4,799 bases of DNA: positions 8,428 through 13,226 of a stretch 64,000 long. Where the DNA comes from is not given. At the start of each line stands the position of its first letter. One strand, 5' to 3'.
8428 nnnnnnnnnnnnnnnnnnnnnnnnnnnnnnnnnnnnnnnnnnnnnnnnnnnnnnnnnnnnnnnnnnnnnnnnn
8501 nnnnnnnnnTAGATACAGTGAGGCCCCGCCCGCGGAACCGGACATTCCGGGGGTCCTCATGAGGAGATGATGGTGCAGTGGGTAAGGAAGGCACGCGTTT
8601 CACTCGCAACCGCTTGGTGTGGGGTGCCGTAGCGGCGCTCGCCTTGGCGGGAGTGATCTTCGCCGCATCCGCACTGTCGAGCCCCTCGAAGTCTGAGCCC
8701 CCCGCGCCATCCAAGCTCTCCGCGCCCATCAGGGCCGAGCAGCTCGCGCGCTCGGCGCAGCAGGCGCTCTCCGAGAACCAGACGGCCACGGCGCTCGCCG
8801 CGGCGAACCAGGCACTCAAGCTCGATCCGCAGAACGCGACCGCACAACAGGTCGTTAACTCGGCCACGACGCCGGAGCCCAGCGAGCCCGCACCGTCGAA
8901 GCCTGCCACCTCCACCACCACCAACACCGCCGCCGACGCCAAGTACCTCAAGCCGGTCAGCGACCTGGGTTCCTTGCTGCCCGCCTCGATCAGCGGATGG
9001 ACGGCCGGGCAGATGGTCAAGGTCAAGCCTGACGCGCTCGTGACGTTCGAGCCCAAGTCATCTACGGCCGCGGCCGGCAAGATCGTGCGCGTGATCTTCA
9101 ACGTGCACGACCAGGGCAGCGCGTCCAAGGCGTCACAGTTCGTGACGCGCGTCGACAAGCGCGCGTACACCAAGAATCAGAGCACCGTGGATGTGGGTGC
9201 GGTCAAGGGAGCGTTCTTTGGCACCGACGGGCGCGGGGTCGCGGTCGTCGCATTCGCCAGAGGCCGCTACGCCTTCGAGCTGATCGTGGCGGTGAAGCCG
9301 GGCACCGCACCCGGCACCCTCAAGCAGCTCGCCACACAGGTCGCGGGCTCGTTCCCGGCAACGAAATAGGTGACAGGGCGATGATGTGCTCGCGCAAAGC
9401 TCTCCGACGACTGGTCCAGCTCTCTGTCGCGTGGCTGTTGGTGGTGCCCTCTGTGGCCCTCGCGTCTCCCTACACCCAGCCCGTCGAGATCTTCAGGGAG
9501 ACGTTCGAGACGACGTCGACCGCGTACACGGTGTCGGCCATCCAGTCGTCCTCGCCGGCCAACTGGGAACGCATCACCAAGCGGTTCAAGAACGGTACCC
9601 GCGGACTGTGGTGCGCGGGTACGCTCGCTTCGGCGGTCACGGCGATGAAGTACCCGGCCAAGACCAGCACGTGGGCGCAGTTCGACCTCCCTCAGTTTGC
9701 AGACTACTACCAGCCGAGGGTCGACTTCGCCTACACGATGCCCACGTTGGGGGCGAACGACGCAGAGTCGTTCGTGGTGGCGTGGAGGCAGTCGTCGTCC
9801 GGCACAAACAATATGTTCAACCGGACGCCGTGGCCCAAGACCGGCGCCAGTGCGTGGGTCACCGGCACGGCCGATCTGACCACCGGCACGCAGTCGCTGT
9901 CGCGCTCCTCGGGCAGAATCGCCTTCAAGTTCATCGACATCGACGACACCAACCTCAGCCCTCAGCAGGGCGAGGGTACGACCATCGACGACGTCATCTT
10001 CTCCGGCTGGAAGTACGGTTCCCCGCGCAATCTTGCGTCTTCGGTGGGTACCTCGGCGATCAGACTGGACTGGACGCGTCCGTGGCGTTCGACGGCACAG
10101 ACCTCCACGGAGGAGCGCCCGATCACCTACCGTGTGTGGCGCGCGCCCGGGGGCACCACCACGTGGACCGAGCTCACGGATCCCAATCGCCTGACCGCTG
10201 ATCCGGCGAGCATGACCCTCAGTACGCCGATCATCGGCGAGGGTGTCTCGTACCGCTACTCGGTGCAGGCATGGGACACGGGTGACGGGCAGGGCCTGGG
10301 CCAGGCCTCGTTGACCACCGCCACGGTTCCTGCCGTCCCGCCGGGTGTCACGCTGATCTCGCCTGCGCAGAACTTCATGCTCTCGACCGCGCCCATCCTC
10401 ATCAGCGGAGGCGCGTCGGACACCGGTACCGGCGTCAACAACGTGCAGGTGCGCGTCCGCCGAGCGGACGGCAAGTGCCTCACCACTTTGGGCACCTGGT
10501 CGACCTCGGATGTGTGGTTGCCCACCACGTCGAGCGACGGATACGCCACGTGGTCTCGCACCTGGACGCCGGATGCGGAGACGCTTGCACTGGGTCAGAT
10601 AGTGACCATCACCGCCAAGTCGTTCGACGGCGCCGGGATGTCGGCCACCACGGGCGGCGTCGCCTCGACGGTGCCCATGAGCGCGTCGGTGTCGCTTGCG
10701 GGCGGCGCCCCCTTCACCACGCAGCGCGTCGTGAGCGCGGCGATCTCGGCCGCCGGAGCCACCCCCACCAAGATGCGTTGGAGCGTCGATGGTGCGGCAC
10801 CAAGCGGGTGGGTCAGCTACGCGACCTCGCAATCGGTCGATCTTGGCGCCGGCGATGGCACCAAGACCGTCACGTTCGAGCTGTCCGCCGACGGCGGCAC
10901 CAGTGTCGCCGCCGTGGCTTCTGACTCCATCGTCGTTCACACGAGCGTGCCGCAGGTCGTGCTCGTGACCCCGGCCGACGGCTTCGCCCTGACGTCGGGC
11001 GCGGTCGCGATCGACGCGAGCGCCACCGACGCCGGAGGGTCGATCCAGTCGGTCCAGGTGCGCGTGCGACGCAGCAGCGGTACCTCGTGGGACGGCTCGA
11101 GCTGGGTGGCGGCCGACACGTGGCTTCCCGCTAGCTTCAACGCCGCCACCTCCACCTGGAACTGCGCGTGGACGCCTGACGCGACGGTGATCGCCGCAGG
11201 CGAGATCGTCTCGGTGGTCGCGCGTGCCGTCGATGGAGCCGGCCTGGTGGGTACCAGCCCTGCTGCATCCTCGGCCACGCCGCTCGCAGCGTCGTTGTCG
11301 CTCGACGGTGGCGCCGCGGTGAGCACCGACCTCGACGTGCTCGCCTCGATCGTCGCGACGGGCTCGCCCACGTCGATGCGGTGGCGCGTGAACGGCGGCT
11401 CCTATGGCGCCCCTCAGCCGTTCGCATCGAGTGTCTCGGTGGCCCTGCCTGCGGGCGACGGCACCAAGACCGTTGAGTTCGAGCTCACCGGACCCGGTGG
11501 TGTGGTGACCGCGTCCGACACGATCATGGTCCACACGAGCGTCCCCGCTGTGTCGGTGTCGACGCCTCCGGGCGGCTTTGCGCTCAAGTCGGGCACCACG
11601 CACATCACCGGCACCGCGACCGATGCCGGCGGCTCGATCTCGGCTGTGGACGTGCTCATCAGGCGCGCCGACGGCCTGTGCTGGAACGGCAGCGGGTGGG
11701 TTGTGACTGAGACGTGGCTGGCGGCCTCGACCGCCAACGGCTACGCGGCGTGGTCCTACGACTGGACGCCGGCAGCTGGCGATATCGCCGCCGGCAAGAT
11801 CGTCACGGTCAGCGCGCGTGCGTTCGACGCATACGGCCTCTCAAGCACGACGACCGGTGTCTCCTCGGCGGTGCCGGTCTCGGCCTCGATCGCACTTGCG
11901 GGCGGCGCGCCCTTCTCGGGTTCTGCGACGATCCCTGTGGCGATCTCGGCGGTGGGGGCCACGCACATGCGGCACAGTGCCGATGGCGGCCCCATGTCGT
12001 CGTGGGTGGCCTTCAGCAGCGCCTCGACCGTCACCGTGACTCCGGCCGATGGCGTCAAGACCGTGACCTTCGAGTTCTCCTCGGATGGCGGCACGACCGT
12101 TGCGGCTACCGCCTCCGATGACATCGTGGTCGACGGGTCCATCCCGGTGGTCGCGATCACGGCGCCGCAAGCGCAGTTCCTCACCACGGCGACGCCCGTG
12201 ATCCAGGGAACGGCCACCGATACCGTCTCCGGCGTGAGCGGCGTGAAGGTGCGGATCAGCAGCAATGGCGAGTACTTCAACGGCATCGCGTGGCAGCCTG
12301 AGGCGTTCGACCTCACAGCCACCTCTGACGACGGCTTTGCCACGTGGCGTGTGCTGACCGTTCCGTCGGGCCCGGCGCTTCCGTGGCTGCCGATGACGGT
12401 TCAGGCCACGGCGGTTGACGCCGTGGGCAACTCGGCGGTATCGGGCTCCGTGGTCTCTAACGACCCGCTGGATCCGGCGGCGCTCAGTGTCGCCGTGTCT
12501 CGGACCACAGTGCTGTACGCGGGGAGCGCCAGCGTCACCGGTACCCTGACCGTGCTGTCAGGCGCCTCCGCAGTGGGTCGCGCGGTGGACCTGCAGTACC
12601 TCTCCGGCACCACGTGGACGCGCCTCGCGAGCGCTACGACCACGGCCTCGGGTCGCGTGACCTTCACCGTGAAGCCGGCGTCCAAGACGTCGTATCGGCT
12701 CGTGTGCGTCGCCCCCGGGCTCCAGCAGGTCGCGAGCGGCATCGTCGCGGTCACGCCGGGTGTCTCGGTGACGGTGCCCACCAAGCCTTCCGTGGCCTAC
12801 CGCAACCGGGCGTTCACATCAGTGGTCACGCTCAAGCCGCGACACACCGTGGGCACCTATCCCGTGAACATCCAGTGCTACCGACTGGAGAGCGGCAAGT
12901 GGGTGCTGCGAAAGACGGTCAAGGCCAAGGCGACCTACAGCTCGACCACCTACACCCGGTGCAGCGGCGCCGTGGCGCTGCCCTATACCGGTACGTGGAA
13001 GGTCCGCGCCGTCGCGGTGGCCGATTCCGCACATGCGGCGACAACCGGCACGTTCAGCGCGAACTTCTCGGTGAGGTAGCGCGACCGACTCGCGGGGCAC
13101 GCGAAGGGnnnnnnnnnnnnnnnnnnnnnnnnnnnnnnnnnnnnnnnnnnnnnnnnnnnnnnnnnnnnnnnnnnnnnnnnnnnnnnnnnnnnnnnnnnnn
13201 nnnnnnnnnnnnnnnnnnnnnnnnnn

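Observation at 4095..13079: Candidate nanowire assembly/anchoring cassette downstream of the hexaheme gene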

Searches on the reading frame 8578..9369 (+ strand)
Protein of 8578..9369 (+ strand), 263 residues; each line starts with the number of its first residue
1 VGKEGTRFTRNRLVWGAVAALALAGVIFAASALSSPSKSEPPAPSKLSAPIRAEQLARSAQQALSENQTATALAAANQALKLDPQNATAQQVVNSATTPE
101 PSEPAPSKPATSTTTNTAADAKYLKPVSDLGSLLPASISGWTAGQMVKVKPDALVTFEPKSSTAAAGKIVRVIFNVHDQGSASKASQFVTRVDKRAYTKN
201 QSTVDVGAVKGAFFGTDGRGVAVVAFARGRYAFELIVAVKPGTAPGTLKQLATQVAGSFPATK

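Call 4: search_protein_families(library=pfam, proteins=[window:8578-9369:+], max_evalue=0.01)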
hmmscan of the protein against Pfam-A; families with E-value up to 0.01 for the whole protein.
window:8578-9369:+ (263 aa): 0 families

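Call 5: search_protein_families(library=ncbifam, proteins=[window:8578-9369:+], max_evalue=0.01)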
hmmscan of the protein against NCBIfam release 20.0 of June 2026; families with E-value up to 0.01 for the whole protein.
window:8578-9369:+ (263 aa): 1 family
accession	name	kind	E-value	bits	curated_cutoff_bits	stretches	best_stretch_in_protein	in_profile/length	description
NF038083.1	CU044_5270_fam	subfamily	0.002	18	100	1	9-70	27-85/284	CU044_5270 family protein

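Call 48: search_solved_structures(query=A4, max_evalue=10, show_alignments=2)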
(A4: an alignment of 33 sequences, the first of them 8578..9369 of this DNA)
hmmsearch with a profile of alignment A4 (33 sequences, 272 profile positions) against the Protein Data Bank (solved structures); distinct sequences matched with E-value up to 10: 134 (the best 60 are shown).
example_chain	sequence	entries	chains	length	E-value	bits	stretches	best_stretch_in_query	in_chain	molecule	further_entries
9qhb_A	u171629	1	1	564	6.4e-15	58.7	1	65-112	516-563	Engineered tetratricopeptide repeat protein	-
7obi_A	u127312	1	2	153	4.5e-12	49.4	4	78-111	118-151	CTPR-rv4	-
8bu0_A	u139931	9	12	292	6.9e-12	48.8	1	65-112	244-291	Consensus tetratricopeptide repeat protein | Crystal structure of an 8-repeat consensus TPR superhelix with Zinc. | Monomer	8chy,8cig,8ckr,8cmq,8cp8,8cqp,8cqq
1na0_A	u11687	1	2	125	7.1e-11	45.5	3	67-112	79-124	designed protein CTPR3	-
9qhc_A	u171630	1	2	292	2.2e-10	43.8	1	65-112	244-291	Engineered tetratricopeptide repeat protein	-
3kd7_A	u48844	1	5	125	3.3e-10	43.3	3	66-112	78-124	CTPR390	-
9gzg_A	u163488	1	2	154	3.4e-09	40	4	76-112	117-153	Engineered CTPR protein with glutamic acids for conductivity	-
5hrz_A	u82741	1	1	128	2.4e-08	37.2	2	69-112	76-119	TPR domain protein 1na0C3_3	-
1na3_A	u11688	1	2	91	3.2e-08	36.7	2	69-112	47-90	designed protein CTPR2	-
6v8e_A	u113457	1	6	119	3.2e-08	36.7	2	69-112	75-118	Designed protein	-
8ump_A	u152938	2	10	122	7.4e-08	35.6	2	66-112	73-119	T33-ml35-redesigned-TPR-domain-fold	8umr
2wqh_A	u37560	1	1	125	1.2e-06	31.6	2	67-112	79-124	CTPR3Y3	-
6vl6_A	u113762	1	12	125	1.3e-06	31.5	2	59-105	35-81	T33_dn2A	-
6vfi_B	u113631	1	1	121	1.8e-06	31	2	63-105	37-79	O43_dn18B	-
6vfh_A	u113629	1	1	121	2.2e-06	30.7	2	63-105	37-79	T33_dn10A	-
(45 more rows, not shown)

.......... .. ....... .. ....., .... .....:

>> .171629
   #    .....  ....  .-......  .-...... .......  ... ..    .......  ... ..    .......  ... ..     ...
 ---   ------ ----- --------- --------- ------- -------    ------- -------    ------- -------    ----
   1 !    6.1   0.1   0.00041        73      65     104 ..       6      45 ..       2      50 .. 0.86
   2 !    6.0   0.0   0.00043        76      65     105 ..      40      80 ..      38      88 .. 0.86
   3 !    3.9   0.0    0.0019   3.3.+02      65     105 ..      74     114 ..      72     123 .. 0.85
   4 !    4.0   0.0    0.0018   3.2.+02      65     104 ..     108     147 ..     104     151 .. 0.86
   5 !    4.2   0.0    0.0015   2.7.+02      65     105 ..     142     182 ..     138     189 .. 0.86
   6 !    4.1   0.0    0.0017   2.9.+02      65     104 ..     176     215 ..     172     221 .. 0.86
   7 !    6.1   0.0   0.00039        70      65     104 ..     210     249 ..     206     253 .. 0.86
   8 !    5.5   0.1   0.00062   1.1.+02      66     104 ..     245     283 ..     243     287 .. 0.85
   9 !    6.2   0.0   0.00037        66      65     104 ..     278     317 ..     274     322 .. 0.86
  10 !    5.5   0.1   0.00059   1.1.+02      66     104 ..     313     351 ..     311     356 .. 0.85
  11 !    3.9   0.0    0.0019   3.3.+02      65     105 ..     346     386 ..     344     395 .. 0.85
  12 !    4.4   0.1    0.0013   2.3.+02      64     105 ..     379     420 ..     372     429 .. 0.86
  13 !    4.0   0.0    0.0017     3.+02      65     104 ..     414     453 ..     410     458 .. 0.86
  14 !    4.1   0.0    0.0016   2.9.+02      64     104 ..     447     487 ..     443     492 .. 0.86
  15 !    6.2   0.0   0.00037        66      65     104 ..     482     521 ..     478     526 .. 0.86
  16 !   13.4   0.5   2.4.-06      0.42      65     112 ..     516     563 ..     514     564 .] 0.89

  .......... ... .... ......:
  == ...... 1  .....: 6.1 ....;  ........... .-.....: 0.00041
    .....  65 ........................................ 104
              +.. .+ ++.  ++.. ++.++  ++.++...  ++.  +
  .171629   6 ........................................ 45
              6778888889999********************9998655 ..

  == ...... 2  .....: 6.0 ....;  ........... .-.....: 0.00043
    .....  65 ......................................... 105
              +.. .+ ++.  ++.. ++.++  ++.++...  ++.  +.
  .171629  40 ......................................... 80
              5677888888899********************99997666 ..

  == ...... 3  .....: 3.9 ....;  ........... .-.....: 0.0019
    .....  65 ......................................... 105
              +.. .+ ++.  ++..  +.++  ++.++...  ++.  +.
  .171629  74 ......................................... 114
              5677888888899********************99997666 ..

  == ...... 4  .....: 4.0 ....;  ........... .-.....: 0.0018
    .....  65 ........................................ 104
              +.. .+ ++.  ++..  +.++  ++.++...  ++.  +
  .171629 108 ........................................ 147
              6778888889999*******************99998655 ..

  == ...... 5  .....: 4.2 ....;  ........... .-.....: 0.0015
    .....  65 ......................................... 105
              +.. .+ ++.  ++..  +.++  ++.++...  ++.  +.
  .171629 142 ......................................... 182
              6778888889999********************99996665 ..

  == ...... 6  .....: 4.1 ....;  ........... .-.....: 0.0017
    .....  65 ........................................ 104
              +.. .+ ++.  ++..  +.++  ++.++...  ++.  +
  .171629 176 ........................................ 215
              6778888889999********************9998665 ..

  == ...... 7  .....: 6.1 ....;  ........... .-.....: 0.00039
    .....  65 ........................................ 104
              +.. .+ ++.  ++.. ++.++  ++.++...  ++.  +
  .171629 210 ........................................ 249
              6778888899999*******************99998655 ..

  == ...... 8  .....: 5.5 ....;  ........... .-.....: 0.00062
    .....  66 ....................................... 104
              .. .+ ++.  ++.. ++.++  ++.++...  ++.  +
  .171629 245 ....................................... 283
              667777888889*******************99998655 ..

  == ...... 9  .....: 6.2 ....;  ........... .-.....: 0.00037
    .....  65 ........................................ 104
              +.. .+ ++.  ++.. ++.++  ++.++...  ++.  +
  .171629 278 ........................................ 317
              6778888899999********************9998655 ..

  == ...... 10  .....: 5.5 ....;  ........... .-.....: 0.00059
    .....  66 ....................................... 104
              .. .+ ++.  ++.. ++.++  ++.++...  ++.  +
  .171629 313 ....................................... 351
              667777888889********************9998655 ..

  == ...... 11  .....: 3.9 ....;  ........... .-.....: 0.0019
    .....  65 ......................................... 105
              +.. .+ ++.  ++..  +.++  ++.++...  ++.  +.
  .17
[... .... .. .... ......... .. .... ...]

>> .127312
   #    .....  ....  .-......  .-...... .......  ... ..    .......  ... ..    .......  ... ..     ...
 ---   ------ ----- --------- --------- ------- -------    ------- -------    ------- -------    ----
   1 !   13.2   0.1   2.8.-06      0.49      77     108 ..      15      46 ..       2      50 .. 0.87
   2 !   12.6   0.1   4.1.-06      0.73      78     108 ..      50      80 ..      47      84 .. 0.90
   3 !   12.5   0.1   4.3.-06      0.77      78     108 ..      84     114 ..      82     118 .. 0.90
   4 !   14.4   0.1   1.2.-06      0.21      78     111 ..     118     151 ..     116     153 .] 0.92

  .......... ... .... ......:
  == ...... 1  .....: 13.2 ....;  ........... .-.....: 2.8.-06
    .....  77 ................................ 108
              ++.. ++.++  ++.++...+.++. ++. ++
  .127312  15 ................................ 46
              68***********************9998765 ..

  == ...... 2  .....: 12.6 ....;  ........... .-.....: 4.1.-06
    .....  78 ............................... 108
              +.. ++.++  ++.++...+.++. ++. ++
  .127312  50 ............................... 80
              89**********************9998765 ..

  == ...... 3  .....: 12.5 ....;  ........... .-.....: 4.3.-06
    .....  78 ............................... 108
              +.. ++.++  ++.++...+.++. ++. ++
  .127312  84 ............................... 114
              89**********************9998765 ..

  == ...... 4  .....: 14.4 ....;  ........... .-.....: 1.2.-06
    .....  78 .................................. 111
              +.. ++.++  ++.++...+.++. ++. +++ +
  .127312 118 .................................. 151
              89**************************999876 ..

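Call 49: search_protein_families(library=pfam, alignment_id=A4, max_evalue=1)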
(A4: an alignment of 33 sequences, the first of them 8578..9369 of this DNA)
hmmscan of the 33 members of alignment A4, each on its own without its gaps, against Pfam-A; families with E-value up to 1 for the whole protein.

A. member 1, window:8578-9369:+ (263 aa): 5 families
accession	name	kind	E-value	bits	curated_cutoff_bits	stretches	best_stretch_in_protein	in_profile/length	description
PF13414.12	TPR_11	-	0.053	13.7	26.8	1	66-89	7-30/42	TPR repeat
PF14863.12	Alkyl_sulf_dimr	-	0.068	14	26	1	53-95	69-111/139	Alkyl sulfatase dimerisation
PF13428.12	TPR_14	-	0.093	13.9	23.5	1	57-90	5-38/44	Tetratricopeptide repeat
PF07719.23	TPR_2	-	0.11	13.1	27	1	57-86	5-34/34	Tetratricopeptide repeat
PF00515.34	TPR_1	-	0.3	11.4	27.8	1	64-86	12-34/34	Tetratricopeptide repeat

B. families by the number of members that match (of 33 scanned): 55 families (the first 25 are shown)
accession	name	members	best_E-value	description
PF14559.12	TPR_19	16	5.3e-05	Tetratricopeptide repeat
PF13428.12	TPR_14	14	1.9e-05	Tetratricopeptide repeat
PF14863.12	Alkyl_sulf_dimr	13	0.00025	Alkyl sulfatase dimerisation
PF07719.23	TPR_2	13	0.00069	Tetratricopeptide repeat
PF13432.12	TPR_16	11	0.00024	Tetratricopeptide repeat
PF13174.12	TPR_6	7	0.0082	Tetratricopeptide repeat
PF00515.34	TPR_1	5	0.013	Tetratricopeptide repeat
PF13181.12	TPR_8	4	0.0017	Tetratricopeptide repeat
PF13414.12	TPR_11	4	0.053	TPR repeat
PF07219.19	HemY_N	3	0.00053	HemY protein N-terminus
PF25058.1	ARM_TT21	3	0.0025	Tetratricopeptide repeat protein 21 ARM repeat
PF07721.20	TPR_4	3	0.37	Tetratricopeptide repeat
PF13371.12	TPR_9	2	0.0024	Tetratricopeptide repeat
PF14561.12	TPR_20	2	0.003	Tetratricopeptide repeat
PF20225.4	DUF6584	2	0.0039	Family of unknown function (DUF6584)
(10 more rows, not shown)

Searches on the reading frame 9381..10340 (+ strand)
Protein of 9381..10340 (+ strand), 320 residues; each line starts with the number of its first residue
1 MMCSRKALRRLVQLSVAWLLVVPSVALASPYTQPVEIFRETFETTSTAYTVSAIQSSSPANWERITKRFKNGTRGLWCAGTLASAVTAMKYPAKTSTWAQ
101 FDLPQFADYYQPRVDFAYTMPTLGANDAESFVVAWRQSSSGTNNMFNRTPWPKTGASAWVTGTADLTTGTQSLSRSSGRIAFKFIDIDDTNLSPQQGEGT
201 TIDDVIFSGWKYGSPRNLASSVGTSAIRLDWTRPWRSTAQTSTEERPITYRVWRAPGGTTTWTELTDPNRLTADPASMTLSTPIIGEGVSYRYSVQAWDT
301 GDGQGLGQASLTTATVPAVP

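Call 55: search_protein_families(library=pfam, proteins=[window:9381-10340:+], max_evalue=1)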
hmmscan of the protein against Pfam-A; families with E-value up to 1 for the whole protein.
window:9381-10340:+ (320 aa): 0 families

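Call 96: search_solved_structures(query=window:9465-10340:+, max_evalue=10, show_alignments=1)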
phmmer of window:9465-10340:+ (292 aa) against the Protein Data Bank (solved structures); distinct sequences matched with E-value up to 10: 0.

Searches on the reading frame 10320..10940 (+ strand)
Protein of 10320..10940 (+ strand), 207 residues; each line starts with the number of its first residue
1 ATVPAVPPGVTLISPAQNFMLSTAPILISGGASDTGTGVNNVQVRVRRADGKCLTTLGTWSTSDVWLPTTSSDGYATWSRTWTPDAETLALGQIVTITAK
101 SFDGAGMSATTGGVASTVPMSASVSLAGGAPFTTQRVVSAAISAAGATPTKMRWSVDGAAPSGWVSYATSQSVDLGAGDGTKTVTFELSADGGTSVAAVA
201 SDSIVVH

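Call 55: search_protein_families(library=pfam, proteins=[window:10320-10940:+], max_evalue=1)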
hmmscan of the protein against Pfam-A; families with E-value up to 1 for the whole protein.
window:10320-10940:+ (207 aa): 1 family
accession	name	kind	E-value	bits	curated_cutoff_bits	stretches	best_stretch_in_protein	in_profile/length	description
PF19078.6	Big_12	-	0.1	13.3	27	1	70-110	51-92/102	Bacterial Ig-like domain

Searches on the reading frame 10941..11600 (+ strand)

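Call 55: search_protein_families(library=pfam, proteins=[window:10941-11600:+], max_evalue=1)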
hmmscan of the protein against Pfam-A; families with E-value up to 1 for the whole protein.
window:10941-11600:+ (220 aa): 2 families
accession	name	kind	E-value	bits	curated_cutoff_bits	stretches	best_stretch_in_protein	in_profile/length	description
PF17957.7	Big_7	-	9.7e-07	29.8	24.1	1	4-84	1-61/70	Bacterial Ig domain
PF19078.6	Big_12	-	0.15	12.7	27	1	68-108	54-95/102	Bacterial Ig-like domain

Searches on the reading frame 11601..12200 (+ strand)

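Call 55: search_protein_families(library=pfam, proteins=[window:11601-12200:+], max_evalue=1)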
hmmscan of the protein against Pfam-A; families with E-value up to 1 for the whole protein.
window:11601-12200:+ (200 aa): 2 families
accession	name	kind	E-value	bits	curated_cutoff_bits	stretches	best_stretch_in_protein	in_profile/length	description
PF17957.7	Big_7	-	0.07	14.2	24.1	1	2-59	22-60/70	Bacterial Ig domain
PF21602.3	GldM_3rd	-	0.081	13.6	25.2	1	111-165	20-70/82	GldM third domain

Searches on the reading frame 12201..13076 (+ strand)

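Call 55: search_protein_families(library=pfam, proteins=[window:12201-13076:+], max_evalue=1)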
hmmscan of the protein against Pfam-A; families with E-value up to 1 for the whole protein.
window:12201-13076:+ (292 aa): 5 families
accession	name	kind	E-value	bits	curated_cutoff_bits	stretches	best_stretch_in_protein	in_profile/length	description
PF20013.4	GAP1-N2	-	0.0012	19.3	24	1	196-280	40-123/139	GTPase-associated protein 1, N-terminal domain type 2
PF13620.12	CarboxypepD_reg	-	0.0015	19.3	32.3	1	111-192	1-77/82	Carboxypeptidase regulatory-like domain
PF18353.6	PG_isomerase_N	-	0.0087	16.9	25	1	105-167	41-103/112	Phosphoglucose isomerase N-terminal domain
PF24695.1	PITM1-3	-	0.035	14.8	27.7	1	131-165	39-76/98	PITM 1-3, beta-sandwich domain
PF00576.27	Transthyretin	-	0.14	13.3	25.3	1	116-167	6-61/109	HIUase/Transthyretin family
